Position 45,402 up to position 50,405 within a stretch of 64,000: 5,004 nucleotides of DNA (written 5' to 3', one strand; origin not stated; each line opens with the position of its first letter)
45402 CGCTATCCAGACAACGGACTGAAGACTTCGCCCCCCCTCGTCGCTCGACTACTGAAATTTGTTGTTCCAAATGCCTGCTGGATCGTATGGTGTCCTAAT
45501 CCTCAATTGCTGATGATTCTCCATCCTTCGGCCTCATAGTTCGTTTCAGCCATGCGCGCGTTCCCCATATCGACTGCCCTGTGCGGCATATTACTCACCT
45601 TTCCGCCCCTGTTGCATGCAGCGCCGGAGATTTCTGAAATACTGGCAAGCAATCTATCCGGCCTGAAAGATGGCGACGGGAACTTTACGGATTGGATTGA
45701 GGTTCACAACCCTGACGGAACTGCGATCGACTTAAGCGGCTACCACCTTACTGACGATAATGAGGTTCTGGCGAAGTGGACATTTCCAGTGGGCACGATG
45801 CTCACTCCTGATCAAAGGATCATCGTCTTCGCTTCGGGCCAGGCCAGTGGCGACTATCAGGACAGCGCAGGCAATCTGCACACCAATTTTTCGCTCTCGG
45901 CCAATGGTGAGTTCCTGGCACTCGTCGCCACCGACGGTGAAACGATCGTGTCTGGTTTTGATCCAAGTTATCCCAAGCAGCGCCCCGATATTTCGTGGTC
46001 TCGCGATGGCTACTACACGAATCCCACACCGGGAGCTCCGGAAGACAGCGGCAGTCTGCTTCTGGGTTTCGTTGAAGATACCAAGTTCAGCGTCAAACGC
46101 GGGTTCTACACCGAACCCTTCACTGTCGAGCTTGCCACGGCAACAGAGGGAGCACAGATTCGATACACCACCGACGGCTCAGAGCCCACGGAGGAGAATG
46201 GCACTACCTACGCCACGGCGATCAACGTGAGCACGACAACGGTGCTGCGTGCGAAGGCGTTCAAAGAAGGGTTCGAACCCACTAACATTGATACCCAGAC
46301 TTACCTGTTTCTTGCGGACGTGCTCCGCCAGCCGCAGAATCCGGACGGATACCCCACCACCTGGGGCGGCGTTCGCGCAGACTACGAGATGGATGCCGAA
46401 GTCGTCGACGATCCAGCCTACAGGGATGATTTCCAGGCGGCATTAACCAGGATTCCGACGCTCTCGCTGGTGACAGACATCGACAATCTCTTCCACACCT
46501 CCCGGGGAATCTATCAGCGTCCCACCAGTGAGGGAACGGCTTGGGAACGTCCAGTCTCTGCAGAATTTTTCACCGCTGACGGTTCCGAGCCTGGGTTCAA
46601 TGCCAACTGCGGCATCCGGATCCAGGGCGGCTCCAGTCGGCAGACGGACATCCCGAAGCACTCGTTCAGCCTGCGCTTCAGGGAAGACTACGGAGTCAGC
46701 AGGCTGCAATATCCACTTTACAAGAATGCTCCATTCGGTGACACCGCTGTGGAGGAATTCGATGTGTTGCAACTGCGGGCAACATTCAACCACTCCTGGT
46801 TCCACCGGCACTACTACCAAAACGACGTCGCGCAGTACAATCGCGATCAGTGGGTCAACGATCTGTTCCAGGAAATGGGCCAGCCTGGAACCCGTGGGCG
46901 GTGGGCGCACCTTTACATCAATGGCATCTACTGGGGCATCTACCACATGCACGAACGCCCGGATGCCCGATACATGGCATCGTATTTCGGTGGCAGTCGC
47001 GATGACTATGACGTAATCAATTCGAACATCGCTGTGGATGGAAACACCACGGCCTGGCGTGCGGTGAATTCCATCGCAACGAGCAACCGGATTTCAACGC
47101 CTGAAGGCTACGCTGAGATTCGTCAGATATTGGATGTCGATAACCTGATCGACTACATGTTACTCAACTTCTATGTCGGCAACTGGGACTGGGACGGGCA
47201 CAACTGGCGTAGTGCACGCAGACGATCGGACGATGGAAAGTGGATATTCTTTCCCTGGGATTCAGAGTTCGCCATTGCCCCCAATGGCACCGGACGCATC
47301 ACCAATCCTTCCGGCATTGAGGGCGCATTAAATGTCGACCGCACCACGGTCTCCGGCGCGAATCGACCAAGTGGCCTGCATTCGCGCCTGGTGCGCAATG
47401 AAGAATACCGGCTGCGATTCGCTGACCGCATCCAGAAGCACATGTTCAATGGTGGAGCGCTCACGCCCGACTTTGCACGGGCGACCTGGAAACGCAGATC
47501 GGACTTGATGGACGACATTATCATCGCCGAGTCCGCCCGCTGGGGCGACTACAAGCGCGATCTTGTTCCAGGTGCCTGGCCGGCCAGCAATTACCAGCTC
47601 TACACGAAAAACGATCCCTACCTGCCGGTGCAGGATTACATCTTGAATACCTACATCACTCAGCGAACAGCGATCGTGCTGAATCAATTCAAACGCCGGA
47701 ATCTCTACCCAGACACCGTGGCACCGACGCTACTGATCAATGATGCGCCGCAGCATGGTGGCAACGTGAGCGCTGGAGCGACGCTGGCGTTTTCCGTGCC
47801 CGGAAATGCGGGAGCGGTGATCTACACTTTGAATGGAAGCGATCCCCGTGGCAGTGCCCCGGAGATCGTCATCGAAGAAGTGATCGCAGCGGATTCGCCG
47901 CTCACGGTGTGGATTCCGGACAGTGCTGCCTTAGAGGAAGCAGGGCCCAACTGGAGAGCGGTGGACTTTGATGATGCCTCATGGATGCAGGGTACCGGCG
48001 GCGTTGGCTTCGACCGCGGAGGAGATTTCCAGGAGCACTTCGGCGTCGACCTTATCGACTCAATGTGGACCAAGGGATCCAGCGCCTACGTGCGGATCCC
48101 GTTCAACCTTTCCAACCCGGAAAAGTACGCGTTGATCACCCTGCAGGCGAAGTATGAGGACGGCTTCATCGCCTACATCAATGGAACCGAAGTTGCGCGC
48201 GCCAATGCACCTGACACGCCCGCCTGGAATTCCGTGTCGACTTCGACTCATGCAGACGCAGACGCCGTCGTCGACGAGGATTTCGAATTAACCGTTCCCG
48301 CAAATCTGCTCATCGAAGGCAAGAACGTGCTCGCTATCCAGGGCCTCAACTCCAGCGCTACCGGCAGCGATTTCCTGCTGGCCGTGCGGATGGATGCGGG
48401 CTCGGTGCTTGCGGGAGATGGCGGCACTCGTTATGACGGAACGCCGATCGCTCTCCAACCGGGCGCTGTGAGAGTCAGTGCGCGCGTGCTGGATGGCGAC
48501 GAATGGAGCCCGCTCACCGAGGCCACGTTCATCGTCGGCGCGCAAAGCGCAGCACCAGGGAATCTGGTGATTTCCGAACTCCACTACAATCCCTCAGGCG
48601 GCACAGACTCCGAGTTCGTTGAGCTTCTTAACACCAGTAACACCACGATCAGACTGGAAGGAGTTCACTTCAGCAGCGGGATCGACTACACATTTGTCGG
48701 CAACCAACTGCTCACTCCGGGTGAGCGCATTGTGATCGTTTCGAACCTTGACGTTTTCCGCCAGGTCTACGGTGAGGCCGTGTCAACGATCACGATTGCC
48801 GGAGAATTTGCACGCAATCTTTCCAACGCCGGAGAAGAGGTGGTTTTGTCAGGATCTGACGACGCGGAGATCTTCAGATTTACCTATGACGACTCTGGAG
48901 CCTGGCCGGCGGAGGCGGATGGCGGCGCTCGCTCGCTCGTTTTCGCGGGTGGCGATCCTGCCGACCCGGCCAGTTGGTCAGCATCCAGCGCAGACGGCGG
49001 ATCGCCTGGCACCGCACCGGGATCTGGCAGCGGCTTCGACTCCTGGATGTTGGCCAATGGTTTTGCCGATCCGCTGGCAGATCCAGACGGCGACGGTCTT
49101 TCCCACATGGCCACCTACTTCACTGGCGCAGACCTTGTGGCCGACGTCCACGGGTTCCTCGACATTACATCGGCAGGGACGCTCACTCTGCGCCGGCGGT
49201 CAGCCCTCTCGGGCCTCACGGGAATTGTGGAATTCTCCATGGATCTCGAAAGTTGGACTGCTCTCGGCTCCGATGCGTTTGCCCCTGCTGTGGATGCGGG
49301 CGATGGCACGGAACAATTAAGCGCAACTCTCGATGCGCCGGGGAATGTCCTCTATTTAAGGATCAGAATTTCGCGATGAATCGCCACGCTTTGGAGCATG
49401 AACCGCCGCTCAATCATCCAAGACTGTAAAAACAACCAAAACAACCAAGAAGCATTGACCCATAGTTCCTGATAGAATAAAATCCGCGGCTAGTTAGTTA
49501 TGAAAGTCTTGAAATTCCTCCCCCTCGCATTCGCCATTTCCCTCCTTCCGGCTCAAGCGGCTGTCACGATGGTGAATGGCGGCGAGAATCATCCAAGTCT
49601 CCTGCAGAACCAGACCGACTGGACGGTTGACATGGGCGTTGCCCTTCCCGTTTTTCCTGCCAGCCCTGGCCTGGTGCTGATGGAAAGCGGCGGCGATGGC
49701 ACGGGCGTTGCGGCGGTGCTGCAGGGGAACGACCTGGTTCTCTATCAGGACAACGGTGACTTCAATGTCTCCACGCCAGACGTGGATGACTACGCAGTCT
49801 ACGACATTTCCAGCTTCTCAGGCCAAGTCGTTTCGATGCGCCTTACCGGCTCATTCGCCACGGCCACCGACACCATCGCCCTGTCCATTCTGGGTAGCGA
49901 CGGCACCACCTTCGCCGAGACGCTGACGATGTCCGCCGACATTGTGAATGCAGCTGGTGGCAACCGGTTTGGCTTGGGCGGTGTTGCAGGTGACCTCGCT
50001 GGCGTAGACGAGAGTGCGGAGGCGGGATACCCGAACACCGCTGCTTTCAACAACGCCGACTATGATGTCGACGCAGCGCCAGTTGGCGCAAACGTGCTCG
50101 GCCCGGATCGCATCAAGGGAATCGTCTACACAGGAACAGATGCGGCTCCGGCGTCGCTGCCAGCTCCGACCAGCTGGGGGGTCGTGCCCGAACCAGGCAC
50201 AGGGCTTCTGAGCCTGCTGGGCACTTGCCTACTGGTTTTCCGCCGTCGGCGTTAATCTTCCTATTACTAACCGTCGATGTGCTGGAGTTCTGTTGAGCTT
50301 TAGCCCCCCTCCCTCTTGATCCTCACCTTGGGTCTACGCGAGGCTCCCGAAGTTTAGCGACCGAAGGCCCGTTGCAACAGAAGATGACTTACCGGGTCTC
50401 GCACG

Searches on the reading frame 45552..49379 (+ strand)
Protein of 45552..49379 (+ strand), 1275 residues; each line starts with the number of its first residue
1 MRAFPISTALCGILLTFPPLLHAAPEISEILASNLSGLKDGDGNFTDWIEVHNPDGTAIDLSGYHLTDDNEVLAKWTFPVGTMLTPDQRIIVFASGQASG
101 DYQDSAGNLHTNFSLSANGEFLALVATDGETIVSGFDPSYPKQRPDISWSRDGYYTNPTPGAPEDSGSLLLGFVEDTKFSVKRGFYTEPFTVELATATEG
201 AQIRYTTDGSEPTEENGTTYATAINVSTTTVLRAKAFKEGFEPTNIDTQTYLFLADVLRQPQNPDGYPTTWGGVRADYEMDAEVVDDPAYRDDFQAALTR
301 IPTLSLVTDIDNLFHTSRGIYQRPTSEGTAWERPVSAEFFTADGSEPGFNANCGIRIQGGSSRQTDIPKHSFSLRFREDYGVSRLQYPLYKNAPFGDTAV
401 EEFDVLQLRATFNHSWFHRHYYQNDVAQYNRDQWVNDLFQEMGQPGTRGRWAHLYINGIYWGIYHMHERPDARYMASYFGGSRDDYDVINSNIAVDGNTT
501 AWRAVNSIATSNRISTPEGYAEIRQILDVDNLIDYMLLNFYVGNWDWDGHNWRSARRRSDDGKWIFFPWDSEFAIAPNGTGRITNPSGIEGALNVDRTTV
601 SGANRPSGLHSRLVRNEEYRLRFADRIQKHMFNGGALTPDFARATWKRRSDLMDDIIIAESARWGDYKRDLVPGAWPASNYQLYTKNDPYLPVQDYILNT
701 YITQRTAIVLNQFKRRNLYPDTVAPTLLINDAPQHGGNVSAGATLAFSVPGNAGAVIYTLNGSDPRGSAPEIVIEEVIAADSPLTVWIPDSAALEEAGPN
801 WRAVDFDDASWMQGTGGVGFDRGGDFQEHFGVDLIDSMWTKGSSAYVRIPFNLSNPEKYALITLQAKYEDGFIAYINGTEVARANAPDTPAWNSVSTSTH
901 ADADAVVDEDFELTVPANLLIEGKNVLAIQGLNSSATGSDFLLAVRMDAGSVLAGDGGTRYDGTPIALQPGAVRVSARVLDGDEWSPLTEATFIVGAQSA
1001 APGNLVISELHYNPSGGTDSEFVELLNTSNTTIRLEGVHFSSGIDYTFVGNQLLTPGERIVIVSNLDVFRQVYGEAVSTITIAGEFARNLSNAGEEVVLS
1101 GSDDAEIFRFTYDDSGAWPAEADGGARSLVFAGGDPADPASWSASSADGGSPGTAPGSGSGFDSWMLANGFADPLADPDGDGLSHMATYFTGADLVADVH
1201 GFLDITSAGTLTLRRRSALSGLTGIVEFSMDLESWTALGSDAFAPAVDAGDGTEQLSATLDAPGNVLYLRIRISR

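Call 12: search_protein_families(library=pfam, proteins=[window:45552-49379:+], max_evalue=0.001)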
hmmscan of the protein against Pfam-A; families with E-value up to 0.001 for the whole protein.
window:45552-49379:+ (1275 aa): 4 families
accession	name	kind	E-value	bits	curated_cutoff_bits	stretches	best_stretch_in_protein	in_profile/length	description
PF00932.25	LTD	-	2.9e-27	95.6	34.3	2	998-1112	1-107/109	Lamin Tail Domain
PF08757.17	CotH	-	1.9e-24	87.2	23.8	1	355-668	1-299/322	CotH kinase protein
PF13290.12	CHB_HEX_C_1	-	1.7e-21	76.4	22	1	183-246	3-65/67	Chitobiase/beta-hexosaminidase C-terminal domain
PF13287.12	Fn3_assoc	-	4.2e-15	56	23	1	192-251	1-59/59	Fn3 associated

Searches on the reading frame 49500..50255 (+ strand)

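Call 12: search_protein_families(library=pfam, proteins=[window:49500-50255:+], max_evalue=0.001)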
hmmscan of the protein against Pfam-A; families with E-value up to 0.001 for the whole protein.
window:49500-50255:+ (251 aa): 1 family
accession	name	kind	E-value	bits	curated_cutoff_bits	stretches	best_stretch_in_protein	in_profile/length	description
PF07589.16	PEP-CTERM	-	0.0009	19.7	20.7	1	229-251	2-24/24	PEP-CTERM motif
